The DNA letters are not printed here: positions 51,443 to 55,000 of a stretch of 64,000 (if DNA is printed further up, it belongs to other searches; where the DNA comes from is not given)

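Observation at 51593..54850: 1085-aa secreted protein with duplicated beta-helix modules and a C-terminal lipase domain, embedded in the pilus operon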

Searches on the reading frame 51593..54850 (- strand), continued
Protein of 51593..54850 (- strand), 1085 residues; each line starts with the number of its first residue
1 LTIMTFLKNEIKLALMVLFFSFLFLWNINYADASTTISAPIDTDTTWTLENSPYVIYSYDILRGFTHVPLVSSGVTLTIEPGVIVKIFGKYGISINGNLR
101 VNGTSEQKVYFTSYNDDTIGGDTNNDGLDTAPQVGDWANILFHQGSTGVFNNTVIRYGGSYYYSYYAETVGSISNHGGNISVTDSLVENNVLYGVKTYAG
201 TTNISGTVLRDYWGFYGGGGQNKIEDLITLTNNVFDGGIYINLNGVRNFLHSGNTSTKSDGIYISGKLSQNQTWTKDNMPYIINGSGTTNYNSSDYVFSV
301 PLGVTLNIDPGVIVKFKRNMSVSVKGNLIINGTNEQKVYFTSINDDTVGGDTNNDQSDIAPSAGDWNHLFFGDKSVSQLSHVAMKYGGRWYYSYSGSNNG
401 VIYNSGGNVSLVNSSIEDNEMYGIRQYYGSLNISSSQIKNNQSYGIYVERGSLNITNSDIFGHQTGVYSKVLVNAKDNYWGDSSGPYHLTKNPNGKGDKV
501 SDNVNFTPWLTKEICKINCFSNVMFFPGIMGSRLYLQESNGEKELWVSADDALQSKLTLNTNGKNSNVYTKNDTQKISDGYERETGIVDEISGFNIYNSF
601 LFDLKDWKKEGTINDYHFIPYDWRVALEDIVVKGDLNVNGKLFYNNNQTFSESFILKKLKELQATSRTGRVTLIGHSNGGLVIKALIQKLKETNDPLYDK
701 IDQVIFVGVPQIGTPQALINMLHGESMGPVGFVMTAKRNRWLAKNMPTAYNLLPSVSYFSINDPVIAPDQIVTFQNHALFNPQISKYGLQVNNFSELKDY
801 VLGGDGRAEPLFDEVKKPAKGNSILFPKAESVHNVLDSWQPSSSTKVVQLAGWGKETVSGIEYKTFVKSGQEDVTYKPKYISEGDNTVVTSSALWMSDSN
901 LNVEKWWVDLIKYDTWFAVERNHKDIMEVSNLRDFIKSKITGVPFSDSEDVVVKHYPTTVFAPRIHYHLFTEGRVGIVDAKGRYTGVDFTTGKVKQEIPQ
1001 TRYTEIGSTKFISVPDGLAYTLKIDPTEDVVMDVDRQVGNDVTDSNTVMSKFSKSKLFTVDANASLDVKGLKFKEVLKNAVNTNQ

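Call 12: find_related_loci(query=A1, collection=genome_contigs, flank=10000)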
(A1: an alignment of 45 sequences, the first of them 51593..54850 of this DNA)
Query A1 (1085 aa) in genome_contigs; peptide patterns used: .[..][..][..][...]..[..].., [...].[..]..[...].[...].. (x = any residue, [..] = any of these).
600 stretches matched a pattern (row limit reached: there are more); 178 encode a relative of the query (tblastn E <= 1e-3); the best 80 are kept; 80 distinct loci.
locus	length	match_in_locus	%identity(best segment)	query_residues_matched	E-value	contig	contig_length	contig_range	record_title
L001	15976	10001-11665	52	515-1068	5e-173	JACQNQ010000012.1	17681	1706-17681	MAG: Candidatus Zambryskibacteria bacterium isolate NC_groundwater_1259_Ag_S-0.1um_40_87 S_p1_S3_coassembly_k141_491046,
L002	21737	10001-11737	51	511-1084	5e-169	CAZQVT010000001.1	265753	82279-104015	MAG TPA_asm: uncultured Candidatus Saccharibacteria bacterium isolate SRP285395_co1_397 genome assembly, contig: NODE_22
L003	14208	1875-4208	48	37-1044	0e+0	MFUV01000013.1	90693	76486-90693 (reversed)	MAG: Candidatus Nomurabacteria bacterium RIFCSPLOWO2_01_FULL_39_18 rifcsplowo2_01_scaffold_786, whole genome shotgun seq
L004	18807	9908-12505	33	13-1049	4e-133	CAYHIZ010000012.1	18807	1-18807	MAG TPA_asm: uncultured Candidatus Saccharibacteria bacterium isolate ERP119705_co13_459 genome assembly, contig: NODE_3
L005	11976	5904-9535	35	11-1012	1e-131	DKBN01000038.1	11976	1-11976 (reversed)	MAG TPA_asm: Patescibacteria group bacterium UBA6899 UBA6899_contig_22716, whole genome shotgun sequence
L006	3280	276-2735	33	15-1031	6e-113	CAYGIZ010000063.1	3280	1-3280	MAG TPA_asm: uncultured Candidatus Saccharibacteria bacterium isolate ERP113451_co5_102 genome assembly, contig: NODE_30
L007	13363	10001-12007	33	359-1083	2e-104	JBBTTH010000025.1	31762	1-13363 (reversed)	MAG: Patescibacteria group bacterium isolate H32-bin108_1 H32_bin108_1_000000000025, whole genome shotgun sequence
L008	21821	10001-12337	33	7-1012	1e-104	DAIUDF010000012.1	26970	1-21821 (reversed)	MAG TPA_asm: Candidatus Moraniibacteriota bacterium isolate CTOTU18587 NODE_1578_length_26970_cov_9.982129, whole genome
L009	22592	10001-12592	36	16-1022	4e-103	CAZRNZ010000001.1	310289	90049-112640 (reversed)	MAG TPA_asm: uncultured Candidatus Saccharibacteria bacterium isolate SRP344714_co2_230 genome assembly, contig: NODE_53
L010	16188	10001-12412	31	33-1027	7e-100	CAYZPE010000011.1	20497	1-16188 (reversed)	MAG TPA_asm: uncultured Candidatus Saccharibacteria bacterium isolate SRP128246_co1_519 genome assembly, contig: NODE_53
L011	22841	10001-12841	34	17-1047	3e-95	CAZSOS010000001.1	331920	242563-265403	MAG TPA_asm: uncultured Candidatus Saccharibacteria bacterium isolate binchicken_co179_367 genome assembly, contig: NODE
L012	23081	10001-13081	27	31-1065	1e-90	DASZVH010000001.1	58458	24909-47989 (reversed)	MAG TPA_asm: Candidatus Paceibacterota bacterium isolate SMAG_U6126 k141_223724, whole genome shotgun sequence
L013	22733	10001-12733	30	15-1025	2e-90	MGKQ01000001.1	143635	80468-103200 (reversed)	MAG: Candidatus Yanofskybacteria bacterium RIFCSPLOWO2_02_FULL_41_13 rifcsplowo2_02_scaffold_100, whole genome shotgun s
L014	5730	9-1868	34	419-1024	7e-90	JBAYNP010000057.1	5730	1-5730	MAG: Patescibacteria group bacterium isolate SO_2016_LW1_68 scaffold22403_LW64-88_2016, whole genome shotgun sequence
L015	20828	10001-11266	39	521-941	7e-89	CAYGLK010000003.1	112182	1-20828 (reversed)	MAG TPA_asm: uncultured Candidatus Saccharibacteria bacterium isolate ERP117304_co1_160 genome assembly, contig: NODE_22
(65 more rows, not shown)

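Call 18: find_encoding_contigs(protein=P0004, flank=10000, max_places=2)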
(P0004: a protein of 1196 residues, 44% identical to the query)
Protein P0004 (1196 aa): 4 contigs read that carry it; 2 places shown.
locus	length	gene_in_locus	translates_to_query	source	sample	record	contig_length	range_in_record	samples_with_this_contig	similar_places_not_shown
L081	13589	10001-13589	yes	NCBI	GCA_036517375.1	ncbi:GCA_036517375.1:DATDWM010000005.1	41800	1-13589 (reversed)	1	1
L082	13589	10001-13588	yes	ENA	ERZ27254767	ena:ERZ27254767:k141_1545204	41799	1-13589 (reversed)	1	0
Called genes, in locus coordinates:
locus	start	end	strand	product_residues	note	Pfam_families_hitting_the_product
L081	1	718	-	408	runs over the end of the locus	PF01979:Amidohydro_1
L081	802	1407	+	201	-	PF00574:CLP_protease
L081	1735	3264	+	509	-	PF12072:RNase_Y_N, PF00013:KH_1 (weak), PF01966:HD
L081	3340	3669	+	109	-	PF18291:HU-HIG (weak), PF00216:Bac_DNA_binding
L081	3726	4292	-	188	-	-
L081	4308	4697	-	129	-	-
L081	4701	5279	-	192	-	PF00717:Peptidase_S24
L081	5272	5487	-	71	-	-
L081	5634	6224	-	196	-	PF00293:NUDIX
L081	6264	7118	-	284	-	PF00248:Aldo_ket_red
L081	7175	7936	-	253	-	PF03372:Exo_endo_phos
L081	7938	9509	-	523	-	PF13541:ChlI, PF00493:MCM (faint), PF01078:Mg_chelatase, PF07728:AAA_5 (faint), PF13335:Mg_chelatase_C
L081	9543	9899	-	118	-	PF01258:zf-dskA_traR (weak)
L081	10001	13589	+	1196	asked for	PF13229:Beta_helix (weak), PF02450:LCAT, PF24096:DUF7379 (weak)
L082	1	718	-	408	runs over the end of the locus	PF01979:Amidohydro_1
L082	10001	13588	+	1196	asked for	PF13229:Beta_helix (weak), PF02450:LCAT, PF24096:DUF7379 (weak)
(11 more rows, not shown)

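Call 19: find_encoding_contigs(protein=P0002, flank=10000, max_places=1)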
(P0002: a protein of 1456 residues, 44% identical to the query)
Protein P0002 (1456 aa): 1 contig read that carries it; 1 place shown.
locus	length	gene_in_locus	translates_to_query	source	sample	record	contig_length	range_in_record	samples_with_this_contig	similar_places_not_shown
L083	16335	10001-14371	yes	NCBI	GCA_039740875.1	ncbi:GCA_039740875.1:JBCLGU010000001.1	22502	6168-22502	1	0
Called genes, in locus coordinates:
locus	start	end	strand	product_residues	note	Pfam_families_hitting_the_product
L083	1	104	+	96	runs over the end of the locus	-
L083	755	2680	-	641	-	PF08206:OB_RNB (weak), PF17876:CSD2, PF00773:RNB, PF00575:S1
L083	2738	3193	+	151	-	PF00886:Ribosomal_S16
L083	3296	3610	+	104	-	PF13083:KH_KhpA-B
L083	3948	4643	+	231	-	PF01746:tRNA_m1G_MT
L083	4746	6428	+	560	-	PF02689:Herpes_Helicase (faint), PF05970:PIF1, PF13245:AAA_19, PF13401:AAA_22 (weak), PF13604:AAA_30, PF21530:Pif1_2B_dom (weak), PF14493:HTH_40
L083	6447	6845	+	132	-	PF03073:TspO_MBR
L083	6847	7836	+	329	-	PF09587:PGA_cap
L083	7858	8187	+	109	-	-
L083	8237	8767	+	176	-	-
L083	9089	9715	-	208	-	PF01797:Y1_Tnp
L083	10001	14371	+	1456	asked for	PF13229:Beta_helix (faint), PF02450:LCAT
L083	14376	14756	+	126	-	-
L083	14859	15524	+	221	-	PF00657:Lipase_GDSL, PF13472:Lipase_GDSL_2, PF14606:Lipase_GDSL_3 (weak)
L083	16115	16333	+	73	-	?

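Call 20: find_encoding_contigs(protein=P0003, flank=10000, max_places=1)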
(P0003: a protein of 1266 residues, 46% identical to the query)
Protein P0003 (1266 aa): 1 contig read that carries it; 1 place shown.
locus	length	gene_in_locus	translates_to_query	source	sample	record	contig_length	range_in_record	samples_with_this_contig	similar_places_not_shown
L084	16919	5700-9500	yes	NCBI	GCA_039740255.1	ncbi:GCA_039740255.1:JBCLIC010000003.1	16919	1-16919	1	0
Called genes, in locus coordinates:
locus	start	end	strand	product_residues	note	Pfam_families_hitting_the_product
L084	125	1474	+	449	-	PF19295:SufBD_N, PF01458:SUFBD_core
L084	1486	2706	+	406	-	PF00266:Aminotran_5, PF01053:Cys_Met_Meta_PP, PF01041:DegT_DnrJ_EryC1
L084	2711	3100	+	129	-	PF01592:NifU_N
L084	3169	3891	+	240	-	PF02463:SMC_N (faint), PF00005:ABC_tran, PF13304:AAA_21 (faint)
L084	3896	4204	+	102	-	PF01883:FeS_assembly_P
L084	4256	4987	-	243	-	PF13462:Thioredoxin_4, PF01323:DSBA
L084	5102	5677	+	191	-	PF03193:RsgA_GTPase (faint), PF02421:FeoB_N, PF01926:MMR_HSR1, PF00009:GTP_EFTU (weak)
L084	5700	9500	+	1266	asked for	PF13229:Beta_helix, PF02450:LCAT, PF24096:DUF7379 (weak)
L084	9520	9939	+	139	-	-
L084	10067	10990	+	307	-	PF01297:ZnuA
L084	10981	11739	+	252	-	PF00005:ABC_tran, PF13304:AAA_21 (faint)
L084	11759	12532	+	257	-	PF00950:ABC-3, PF01032:FecCD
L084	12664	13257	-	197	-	PF13399:LytR_C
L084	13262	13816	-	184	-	-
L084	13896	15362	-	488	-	PF11104:PilM_2 (weak)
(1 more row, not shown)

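Call 21: find_encoding_contigs(protein=P0006, flank=10000, max_places=1)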
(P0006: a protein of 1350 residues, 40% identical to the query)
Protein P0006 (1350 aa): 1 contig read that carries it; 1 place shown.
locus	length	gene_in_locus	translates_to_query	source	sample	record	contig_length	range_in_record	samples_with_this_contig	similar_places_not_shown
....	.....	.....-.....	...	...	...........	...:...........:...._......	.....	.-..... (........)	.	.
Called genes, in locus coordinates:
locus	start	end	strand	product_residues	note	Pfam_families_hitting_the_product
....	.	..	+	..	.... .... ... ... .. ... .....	-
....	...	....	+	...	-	-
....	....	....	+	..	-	-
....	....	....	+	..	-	-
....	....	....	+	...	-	-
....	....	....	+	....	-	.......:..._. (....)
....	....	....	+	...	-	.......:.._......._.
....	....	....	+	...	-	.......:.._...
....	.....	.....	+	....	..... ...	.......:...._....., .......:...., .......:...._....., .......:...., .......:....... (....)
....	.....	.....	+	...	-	-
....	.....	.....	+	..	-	-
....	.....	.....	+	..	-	-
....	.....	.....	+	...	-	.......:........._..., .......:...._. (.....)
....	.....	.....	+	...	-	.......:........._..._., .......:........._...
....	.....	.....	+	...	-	-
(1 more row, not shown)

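Call 31: predict_structure(alignment_id=A1)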
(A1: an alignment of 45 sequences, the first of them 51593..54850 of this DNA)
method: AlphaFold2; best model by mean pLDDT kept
length: 1085 residues; sequences in the alignment: 45
mean_pLDDT: 86.1   pTM: 0.64
mean pLDDT of the five models: 86.1, 86.1, 85.4, 84.5, 83.8
residues with pLDDT >= 90: 622; 70-90: 317; 50-70: 99; < 50: 47
segments of 3 or more residues with pLDDT < 50: 1-7, 27-31, 574-586, 588-593, 729-731, 1079-1085
pLDDT, mean of each block of 10 residues (from residue 1): 45 69 51 78 96 85 63 97 93 94 97 93 87 91 96 94 61 94 96 89 95 78 73 85 83 85 89 91 70 67 96 93 96 91 90 78 92 96 93 67 96 95 95 95 95 95 95 96 95 96 95 71 91 84 72 84 86 53 45 70 86 88 93 89 89 94 88 97 97 94 97 94 74 76 93 95 81 94 95 96 94 92 95 93 94 94 87 90 93 93 96 87 92 95 86 87 89 88 86 81 88 89 85 89 84 70 61 54 34
secondary structure, 60 per line:
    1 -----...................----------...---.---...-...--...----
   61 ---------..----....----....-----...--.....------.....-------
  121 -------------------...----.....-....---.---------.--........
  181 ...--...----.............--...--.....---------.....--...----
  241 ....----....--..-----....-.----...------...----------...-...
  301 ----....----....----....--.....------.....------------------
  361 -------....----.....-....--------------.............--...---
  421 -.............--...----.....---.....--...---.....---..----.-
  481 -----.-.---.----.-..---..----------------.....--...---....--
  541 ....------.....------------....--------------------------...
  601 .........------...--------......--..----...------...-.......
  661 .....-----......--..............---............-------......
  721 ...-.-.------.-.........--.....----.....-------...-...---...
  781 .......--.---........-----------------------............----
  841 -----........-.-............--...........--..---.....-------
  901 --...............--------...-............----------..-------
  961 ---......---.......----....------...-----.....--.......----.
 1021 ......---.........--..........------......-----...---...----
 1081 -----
elements in order (helices of 4 or more, strands of 3 or more residues): H6-24 E35-37 E45-47 E54-56 E76-79 E84-87 E93-95 E98-102 E109-113 E140-142 E147-151 E153-156 E173-183 E186-188 E193-205 E208-210 E213-217 E227-231 E234-236 E241-244 E249-252 E262-265 E272-274 E281-283 E298-300 E305-308 E313-316 E321-324 E327-331 E338-342 E368-371 E376-380 E382-385 E400-412 E415-417 E422-434 E437-439 E444-448 E452-456 E459-461 E465-469 E522-526 E535-538 E541-544 H551-555 E568-571 H598-609 E616-618 H627-632 E641-643 H654-665 E671-676 H679-692 H696-700 E701-707 H715-723 H736-744 H747-751 H756-760 E772-774 H778-787 H794-801 H825-836 E846-853 E857-868 E871-881 H890-893 E903-909 H910-917 H930-941 E964-969 E973-979 E984-987 E994-996 E1002-1006 E1009-1015 E1020-1026 E1030-1038 E1041-1050 E1057-1062 E1074-1076
